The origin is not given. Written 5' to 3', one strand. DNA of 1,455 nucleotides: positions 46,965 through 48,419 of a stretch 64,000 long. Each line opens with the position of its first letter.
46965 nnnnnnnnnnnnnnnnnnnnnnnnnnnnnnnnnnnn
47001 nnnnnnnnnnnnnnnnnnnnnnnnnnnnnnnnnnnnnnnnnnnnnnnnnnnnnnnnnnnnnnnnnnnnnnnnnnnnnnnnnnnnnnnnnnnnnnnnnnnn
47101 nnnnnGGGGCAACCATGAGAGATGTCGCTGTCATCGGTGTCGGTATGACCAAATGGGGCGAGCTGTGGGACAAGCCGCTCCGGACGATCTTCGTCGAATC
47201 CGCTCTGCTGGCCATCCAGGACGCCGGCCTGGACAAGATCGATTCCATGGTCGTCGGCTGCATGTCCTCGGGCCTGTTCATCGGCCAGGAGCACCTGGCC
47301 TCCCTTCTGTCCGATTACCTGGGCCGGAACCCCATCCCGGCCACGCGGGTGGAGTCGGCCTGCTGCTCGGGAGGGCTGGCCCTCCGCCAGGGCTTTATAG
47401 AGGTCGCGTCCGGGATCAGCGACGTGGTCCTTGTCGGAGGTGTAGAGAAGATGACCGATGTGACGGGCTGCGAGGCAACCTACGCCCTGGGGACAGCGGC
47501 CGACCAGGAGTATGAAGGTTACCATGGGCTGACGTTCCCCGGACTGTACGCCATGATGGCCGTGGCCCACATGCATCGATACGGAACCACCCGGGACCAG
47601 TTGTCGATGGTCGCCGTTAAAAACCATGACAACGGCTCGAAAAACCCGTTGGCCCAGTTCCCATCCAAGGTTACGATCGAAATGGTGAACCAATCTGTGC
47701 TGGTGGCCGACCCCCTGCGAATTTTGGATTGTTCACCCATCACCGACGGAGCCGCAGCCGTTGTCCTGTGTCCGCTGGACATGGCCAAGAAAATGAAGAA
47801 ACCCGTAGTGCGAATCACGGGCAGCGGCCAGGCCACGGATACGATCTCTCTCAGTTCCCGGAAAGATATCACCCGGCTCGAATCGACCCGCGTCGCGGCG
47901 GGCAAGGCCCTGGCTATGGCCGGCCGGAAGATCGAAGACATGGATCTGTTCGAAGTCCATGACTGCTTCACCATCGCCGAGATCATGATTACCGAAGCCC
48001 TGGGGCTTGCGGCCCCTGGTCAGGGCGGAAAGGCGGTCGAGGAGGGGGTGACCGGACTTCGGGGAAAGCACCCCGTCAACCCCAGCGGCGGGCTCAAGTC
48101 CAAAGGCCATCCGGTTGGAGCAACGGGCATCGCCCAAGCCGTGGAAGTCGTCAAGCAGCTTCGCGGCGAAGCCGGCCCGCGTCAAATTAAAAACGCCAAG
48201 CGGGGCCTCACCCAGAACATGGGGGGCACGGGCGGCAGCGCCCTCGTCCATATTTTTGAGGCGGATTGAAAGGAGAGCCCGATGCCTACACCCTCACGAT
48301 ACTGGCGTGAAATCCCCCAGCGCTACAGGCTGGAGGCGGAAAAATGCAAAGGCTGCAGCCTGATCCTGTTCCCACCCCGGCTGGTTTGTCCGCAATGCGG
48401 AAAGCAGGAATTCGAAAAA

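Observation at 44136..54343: Archaeal-type HMGCS-thiolase-DUF35 module clustered with MCC, methylglutaconyl-CoA hydratase, isovaleryl-CoA-DH and AibA/B-like CoA-transferase subunits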

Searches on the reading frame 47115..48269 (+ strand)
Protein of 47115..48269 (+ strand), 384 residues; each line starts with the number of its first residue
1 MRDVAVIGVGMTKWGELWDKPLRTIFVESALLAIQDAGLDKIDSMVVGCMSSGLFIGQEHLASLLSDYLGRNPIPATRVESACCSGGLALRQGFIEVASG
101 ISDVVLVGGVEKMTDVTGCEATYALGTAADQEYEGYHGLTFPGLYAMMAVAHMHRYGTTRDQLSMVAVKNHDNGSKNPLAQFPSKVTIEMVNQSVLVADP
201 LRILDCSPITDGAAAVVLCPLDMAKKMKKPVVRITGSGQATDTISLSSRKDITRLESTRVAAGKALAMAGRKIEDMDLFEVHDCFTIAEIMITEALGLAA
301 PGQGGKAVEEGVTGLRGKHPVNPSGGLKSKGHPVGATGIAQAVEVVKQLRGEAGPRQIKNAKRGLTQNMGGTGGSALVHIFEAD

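Call 3: search_protein_families(library=pfam, proteins=[window:47115-48269:+])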
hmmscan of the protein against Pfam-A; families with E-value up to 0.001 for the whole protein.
window:47115-48269:+ (384 aa): 4 families
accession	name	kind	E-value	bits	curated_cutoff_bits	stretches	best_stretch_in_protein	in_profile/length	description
PF22691.2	Thiolase_C_1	-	4e-46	156.8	28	1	238-382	1-143/144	Thiolase C-terminal domain-like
PF00108.29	Thiolase_N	-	5.2e-24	85.4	26.4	1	4-220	1-258/260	Thiolase, N-terminal domain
PF02803.24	Thiolase_C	-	9.3e-11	41.9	27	1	260-354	26-102/123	Thiolase, C-terminal domain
PF00109.32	ketoacyl-synt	-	0.00044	20.4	20.8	1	75-129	166-220/252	Beta-ketoacyl synthase, N-terminal domain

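Call 4: search_protein_families(library=ncbifam, proteins=[window:47115-48269:+])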
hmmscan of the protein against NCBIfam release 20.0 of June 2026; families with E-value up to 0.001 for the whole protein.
window:47115-48269:+ (384 aa): 56 families (the best 25 are shown)
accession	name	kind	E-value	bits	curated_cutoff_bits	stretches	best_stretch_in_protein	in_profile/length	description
NF053570.1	AcCoTHIOL_METTL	equivalog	3.2e-163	543.1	600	1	1-383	1-383/385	acetyl-CoA acetyltransferase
NF004720.0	PRK06064.1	subfamily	9.8e-163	541.4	420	1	1-383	1-387/389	thiolase domain-containing protein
NF005704.0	PRK07516.1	subfamily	1.1e-103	347.2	412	1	2-383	2-387/389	thiolase domain-containing protein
NF009228.0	PRK12578.1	subfamily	4.5e-93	311.9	485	1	2-382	3-386/387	thiolase domain-containing protein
NF004810.0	PRK06157.1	equivalog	1.9e-90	303.9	403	1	2-378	7-390/400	acetyl-CoA acetyltransferase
NF004982.0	PRK06365.1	equivalog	2.4e-79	267.4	695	2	1-251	15-267/430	thiolase domain-containing protein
NF006102.0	PRK08256.1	subfamily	2e-74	251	436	1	2-383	3-392/394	lipid-transfer protein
NF004936.0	PRK06289.1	equivalog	1.9e-73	247.6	375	1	27-380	31-400/405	acetyl-CoA acetyltransferase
NF004715.0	PRK06059.1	equivalog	3.7e-65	220.4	424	1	2-377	4-395/399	lipid-transfer protein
NF053628.1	BnzsclthlBbsBGT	equivalog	9.4e-60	202.4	750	1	2-374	5-372/389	benzoylsuccinyl-CoA thiolase subunit BbsB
NF004811.0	PRK06158.1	subfamily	3.4e-59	200.7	421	1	4-381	10-378/384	acetyl-CoA acetyltransferase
NF006180.0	PRK08313.1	subfamily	6.8e-59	199.6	514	1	2-372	4-373/389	thiolase domain-containing protein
NF006010.0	PRK08142.1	subfamily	8.4e-56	189.4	462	1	18-376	21-377/388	thiolase domain-containing protein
NF004721.0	PRK06065.1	equivalog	4.7e-52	177.2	455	1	2-371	10-381/393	thiolase domain-containing protein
NF004722.0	PRK06066.1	equivalog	6.9e-46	157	516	1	2-368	4-369/385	thiolase domain-containing protein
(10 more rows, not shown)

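Call 30: search_solved_structures(query=window:47115-48269:+, max_evalue=1e-20, show_alignments=1)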
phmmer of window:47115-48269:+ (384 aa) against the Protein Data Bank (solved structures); distinct sequences matched with E-value up to 1e-20: 18.
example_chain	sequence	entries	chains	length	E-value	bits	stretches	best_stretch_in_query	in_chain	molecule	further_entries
6esq_A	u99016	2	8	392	3.4e-111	375.3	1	1-381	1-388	acetoacetyl-CoA thiolase | Acetyl-CoA acetyltransferase thiolase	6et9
7yvy_A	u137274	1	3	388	5.4e-110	371.4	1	1-380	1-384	Acetyl-CoA acetyltransferase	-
4yzo_A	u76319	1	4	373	9e-72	245.6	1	4-381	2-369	Putative acyl-CoA acyltransferase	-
6hsj_A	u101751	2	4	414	4.9e-57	197.1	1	4-381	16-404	SCP2-thiolase (type-1)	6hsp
6hrv_A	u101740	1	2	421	5.2e-57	197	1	4-381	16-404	SCP2-thiolase (type-1)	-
4bi9_A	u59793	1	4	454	2.4e-56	194.9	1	14-377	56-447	3-KETOACYL-COA THIOLASE, PUTATIVE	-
4bia_A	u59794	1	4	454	4.6e-55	190.6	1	14-377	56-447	3-KETOACYL-COA THIOLASE, PUTATIVE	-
7pxp_C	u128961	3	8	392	6.2e-53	183.6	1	2-376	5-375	Benzoylsuccinyl-CoA thiolase subunit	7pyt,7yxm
3zbg_A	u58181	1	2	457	3.6e-51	177.8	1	42-378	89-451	3-KETOACYL-COA THIOLASE-LIKE PROTEIN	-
3zbk_A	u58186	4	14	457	6.8e-50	173.6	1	42-378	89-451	3-KETOACYL-COA THIOLASE-LIKE PROTEIN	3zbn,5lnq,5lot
3zbl_A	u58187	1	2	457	9e-50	173.2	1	42-378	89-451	3-KETOACYL-COA THIOLASE-LIKE PROTEIN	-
4u4e_A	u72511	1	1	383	1.9e-37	132.6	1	4-376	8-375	Thiolase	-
9skh_I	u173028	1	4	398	2.3e-32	115.9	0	261-374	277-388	2,4-diacetylphloroglucinol biosynthesis protein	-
9skm_I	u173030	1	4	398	5.3e-31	111.5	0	261-374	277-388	2,4-diacetylphloroglucinol biosynthesis protein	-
5m3k_C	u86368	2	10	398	9.9e-29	104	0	262-375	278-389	2,4-diacetylphloroglucinol biosynthesis protein PhlC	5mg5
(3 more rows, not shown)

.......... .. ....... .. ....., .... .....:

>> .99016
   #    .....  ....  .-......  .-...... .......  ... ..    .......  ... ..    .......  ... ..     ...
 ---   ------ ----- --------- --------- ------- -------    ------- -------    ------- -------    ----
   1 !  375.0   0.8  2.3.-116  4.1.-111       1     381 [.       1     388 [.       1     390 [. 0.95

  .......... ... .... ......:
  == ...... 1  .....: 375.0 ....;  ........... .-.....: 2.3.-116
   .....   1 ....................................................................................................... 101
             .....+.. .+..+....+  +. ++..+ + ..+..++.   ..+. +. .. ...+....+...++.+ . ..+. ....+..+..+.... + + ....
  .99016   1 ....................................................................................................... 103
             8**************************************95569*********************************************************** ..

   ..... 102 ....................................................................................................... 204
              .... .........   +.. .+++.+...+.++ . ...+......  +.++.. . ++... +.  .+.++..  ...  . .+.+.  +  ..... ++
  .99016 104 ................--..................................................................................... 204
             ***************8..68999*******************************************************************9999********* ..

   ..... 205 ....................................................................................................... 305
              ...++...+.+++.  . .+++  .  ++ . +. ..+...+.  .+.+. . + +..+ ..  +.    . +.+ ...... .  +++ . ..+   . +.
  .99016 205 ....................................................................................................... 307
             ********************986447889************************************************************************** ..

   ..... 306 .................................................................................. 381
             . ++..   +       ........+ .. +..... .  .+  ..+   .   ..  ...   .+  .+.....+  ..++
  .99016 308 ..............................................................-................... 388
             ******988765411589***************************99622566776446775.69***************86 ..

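Call 78: find_encoding_contigs(protein=window:47115-48269:+, flank=10000, max_places=4)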
Protein window:47115-48269:+ (384 aa): no gene with exactly this product is on record in the collection.
